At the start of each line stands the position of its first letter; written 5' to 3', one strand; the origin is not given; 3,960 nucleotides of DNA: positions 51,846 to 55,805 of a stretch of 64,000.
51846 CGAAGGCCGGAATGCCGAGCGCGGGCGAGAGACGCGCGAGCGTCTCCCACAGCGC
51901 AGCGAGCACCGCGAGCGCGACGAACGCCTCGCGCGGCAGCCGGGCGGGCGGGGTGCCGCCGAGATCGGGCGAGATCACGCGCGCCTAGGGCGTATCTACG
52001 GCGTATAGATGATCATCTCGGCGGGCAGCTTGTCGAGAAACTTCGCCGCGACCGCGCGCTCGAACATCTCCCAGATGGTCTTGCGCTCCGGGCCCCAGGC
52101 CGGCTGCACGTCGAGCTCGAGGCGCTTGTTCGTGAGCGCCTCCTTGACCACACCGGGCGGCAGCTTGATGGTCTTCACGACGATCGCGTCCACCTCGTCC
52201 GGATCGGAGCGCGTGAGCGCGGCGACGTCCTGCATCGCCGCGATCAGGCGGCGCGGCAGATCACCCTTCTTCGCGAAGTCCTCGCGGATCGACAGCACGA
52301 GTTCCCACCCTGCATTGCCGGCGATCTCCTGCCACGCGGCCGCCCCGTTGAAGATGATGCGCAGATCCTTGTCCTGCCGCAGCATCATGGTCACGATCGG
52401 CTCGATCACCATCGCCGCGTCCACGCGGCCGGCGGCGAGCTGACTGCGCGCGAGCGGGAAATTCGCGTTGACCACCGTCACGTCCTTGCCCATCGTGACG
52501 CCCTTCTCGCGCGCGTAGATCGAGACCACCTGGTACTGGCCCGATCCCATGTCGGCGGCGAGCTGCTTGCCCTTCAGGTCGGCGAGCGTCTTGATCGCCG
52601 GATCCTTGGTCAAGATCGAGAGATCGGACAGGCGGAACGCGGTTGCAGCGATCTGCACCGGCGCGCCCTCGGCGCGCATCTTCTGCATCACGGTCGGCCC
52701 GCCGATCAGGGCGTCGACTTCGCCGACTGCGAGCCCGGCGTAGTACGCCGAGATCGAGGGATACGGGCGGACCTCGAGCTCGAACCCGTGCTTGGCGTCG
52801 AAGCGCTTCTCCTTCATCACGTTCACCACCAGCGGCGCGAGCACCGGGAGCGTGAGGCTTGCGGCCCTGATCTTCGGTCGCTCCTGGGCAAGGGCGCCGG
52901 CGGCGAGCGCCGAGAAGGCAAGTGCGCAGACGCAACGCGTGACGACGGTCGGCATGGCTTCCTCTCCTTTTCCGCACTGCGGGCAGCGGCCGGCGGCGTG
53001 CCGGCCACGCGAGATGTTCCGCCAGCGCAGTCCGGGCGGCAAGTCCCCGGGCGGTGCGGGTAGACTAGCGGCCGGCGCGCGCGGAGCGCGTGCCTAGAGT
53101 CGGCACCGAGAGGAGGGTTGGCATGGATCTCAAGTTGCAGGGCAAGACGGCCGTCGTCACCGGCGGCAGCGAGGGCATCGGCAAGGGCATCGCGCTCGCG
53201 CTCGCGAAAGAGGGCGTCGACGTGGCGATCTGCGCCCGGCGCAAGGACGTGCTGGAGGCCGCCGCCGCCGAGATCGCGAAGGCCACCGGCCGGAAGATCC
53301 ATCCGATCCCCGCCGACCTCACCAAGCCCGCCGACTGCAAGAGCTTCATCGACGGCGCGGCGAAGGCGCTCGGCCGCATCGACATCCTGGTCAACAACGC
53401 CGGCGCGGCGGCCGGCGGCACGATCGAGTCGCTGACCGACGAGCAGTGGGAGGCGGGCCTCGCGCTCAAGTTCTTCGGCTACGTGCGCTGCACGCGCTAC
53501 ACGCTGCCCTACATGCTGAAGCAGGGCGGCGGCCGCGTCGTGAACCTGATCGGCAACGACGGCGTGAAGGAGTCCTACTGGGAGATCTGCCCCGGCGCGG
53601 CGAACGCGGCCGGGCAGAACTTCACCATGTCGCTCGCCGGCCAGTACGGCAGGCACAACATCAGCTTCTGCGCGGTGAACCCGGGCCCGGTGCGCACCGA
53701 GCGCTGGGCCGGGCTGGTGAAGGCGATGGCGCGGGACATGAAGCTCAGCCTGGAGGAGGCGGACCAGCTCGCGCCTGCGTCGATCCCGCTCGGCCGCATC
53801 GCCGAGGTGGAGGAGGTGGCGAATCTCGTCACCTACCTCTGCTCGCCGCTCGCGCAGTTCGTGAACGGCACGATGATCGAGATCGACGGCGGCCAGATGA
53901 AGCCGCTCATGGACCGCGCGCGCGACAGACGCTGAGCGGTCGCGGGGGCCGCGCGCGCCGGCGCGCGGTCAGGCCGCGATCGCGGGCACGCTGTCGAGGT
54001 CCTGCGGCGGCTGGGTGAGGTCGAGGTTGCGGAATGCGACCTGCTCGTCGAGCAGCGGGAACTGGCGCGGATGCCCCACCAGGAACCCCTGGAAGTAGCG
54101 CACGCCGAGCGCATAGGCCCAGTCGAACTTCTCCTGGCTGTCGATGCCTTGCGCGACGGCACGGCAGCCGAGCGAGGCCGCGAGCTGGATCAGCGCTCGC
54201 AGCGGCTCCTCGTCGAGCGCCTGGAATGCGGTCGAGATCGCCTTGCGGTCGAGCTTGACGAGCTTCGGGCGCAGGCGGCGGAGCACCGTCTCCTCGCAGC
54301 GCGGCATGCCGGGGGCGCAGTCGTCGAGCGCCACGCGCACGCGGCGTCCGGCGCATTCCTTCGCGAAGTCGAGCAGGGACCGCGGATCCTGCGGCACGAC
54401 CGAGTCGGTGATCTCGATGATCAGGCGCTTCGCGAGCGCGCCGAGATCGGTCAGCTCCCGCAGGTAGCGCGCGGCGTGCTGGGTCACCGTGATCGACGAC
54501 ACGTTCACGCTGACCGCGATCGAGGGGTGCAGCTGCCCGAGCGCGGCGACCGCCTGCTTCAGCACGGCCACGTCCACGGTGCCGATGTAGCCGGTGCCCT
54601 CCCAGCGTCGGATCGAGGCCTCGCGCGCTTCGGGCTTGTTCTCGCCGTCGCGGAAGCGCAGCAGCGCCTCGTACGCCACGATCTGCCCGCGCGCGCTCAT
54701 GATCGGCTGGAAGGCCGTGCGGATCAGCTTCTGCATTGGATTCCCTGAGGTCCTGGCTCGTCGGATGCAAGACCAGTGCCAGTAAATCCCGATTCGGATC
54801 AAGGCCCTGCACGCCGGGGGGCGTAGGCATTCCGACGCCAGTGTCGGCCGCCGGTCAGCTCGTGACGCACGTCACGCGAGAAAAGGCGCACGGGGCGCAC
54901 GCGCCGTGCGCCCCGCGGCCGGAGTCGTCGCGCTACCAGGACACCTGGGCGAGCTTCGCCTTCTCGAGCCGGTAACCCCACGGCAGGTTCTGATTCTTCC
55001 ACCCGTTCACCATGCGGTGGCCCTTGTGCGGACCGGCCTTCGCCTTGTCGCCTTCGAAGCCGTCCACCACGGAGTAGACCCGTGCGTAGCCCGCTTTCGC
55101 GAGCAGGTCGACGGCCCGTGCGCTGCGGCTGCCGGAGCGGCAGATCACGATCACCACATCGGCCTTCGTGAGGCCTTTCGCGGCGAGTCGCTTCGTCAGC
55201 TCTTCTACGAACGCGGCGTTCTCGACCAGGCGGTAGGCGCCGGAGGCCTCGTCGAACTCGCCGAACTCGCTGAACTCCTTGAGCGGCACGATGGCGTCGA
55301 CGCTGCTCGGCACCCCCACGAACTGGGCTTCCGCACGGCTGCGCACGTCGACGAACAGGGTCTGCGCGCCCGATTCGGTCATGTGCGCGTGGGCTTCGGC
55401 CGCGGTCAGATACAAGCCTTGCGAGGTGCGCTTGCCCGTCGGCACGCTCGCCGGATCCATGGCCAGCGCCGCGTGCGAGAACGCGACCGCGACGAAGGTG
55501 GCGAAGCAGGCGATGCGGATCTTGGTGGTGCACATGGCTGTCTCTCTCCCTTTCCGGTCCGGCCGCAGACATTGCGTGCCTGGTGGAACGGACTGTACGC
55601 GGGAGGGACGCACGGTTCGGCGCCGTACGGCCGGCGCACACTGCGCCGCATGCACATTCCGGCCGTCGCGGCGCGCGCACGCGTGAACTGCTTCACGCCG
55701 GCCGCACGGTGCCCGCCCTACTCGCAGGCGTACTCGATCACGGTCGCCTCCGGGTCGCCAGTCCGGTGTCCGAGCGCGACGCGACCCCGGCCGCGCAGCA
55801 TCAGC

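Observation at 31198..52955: About 22-kb N-heterocycle catabolic island: two Mo hydroxylases, barbiturase/AtzD-family ring opener, cytosine-deaminase-like and decarboxylase-type amidohydrolases, three importers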

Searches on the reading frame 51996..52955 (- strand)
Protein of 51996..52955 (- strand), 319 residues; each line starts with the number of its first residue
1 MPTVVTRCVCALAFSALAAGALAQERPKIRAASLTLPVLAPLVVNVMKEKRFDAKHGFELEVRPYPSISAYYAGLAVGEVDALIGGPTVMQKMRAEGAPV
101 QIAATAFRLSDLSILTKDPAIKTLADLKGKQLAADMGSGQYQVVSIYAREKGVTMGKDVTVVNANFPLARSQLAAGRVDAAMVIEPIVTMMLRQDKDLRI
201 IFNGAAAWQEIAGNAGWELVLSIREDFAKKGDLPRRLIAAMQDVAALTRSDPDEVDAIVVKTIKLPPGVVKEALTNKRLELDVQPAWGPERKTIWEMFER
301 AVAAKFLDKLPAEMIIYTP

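Call 9: search_protein_families(library=pfam, proteins=[window:51996-52955:-], max_evalue=0.001)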
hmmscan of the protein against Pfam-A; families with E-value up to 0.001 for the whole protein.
window:51996-52955:- (319 aa): 3 families
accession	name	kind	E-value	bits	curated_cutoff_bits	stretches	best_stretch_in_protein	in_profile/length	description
PF09084.16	NMT1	-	2e-13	51.2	20.5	1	48-254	11-215/216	NMT1/THI5 like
PF12974.12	Phosphonate-bd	-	6.5e-10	39.2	27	1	55-202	26-185/242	ABC transporter, phosphonate, periplasmic substrate-binding protein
PF13379.11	NMT1_2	-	3.3e-07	30.8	24.7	1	35-260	14-248/252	NMT1-like family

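Call 41: search_solved_structures(query=window:51996-52955:-, max_evalue=0.01)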
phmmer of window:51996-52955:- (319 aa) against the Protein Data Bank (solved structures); distinct sequences matched with E-value up to 0.01: 30.
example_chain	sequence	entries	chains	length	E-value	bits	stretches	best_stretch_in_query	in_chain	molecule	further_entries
6h30_A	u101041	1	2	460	1.5e-12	50.6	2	57-203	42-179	Glutamine ABC transporter permease and substrate binding protein protein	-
3e4r_A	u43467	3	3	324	1.6e-08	37.4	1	110-286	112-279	Nitrate transport protein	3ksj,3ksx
2x26_A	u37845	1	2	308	2e-08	37.1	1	74-276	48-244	PERIPLASMIC ALIPHATIC SULPHONATES-BINDING PROTEIN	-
4zv1_A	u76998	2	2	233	6.5e-08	35.4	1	51-199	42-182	AncQR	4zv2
8b5e_A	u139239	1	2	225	8e-06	28.5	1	57-203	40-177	ABC transporter permease subunit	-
8b5d_A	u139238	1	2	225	8.1e-06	28.5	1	57-203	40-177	ABC transporter permease subunit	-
6fxg_A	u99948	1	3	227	8.2e-06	28.5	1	57-203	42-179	Amino acid ABC transporter membrane protein PAAT family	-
4kpt_A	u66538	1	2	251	1e-05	28.1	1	57-203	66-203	Glutamine ABC transporter permease and substrate binding protein protein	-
4la9_A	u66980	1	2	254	1.1e-05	28.1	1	57-203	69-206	Glutamine ABC transporter permease and substrate binding protein protein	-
3uif_A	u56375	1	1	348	1.3e-05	27.8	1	55-231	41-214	Sulfonate ABC transporter, periplasmic sulfonate-binding protein SsuA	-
3qsl_A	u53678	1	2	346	4e-05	26.2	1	17-203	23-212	Putative exported protein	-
5owf_A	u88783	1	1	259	6.9e-05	25.4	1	72-196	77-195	Lysine/arginine/ornithine-binding periplasmic protein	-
4kqp_A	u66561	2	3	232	7.6e-05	25.3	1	78-196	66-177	Glutamine ABC transporter permease and substrate binding protein protein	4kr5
6mla_E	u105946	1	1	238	8.5e-05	25.1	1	72-203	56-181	Lysine/arginine/ornithine-binding periplasmic protein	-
6mkw_A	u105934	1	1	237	0.00014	24.4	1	72-197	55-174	Lysine/arginine/ornithine transport protein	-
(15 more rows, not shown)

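Call 77: search_protein_families(library=ncbifam, proteins=[window:51996-52955:-], max_evalue=1e-10)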
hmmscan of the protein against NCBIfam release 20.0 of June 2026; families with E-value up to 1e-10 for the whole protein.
window:51996-52955:- (319 aa): 2 families
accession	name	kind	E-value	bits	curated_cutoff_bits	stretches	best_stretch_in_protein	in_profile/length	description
TIGR01728.1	SsuA_fam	subfamily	5.3e-29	101.4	163.5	1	46-310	16-277/290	aliphatic sulfonate ABC transporter substrate-binding protein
NF008588.0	PRK11553.1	subfamily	8.5e-13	47.9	299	1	114-277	114-269/319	aliphatic sulfonate ABC transporter substrate-binding protein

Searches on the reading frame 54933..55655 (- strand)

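Call 37: search_protein_families(library=pfam, proteins=[window:54933-55655:-], max_evalue=0.0001)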
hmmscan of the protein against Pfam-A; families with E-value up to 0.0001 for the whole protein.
window:54933-55655:- (240 aa): 1 family
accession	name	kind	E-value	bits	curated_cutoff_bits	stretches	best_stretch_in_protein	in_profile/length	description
PF00581.25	Rhodanese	-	8.7e-10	39.4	22.2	1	84-204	1-100/102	Rhodanese-like domain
